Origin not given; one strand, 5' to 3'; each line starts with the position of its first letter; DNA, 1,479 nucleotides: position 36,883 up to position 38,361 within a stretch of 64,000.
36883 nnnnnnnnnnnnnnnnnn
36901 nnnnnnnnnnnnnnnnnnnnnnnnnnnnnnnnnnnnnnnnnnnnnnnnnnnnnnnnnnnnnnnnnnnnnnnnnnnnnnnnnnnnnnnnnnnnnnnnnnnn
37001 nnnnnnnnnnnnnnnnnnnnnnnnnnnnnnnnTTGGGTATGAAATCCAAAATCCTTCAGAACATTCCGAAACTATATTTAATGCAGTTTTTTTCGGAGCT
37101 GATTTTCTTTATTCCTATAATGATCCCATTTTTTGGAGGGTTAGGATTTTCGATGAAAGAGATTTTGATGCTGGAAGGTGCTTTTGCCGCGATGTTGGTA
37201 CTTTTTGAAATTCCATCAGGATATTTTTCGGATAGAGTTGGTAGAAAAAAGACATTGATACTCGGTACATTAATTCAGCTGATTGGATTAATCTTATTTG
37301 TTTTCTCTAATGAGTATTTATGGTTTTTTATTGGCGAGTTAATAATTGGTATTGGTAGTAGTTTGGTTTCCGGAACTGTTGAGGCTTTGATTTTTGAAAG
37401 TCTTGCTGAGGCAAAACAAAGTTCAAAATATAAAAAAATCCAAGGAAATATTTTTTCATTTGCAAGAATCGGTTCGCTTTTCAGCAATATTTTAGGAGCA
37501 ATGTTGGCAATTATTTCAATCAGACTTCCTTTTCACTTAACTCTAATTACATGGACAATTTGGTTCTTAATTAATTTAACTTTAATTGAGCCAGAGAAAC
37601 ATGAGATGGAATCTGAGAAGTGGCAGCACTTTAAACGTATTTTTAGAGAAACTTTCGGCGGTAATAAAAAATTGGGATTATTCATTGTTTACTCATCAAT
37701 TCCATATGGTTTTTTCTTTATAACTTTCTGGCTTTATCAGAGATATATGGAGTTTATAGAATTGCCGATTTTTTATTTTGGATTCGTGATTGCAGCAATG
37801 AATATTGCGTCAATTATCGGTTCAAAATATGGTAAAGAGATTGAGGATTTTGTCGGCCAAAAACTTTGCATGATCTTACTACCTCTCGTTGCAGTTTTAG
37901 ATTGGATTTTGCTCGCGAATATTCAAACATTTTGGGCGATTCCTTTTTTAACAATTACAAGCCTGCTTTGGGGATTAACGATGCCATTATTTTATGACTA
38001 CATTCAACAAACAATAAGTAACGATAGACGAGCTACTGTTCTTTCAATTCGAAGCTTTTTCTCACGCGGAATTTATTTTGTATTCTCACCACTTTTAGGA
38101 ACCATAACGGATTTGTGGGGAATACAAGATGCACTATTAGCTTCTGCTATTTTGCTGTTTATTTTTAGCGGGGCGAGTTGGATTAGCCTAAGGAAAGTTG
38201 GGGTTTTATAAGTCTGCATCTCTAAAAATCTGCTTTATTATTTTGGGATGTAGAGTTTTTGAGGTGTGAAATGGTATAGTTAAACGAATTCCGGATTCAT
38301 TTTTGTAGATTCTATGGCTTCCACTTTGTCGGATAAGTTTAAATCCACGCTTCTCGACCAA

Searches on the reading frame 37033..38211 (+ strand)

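Call 18: search_protein_families(library=pfam, proteins=[window:37033-38211:+], max_evalue=0.001)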
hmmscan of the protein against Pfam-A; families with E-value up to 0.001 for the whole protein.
window:37033-38211:+ (392 aa): 3 families
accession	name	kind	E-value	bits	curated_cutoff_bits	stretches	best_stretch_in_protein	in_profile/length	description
PF07690.21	MFS_1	-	5.8e-30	104.8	33.4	1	16-345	3-340/347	Major Facilitator Superfamily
PF00083.30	Sugar_tr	-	1.4e-07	31.2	22.3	1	62-183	66-189/452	Sugar (and other) transporter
PF05977.19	MFS_3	-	3.8e-05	22.8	27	0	43-127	46-135/524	Transmembrane secretion effector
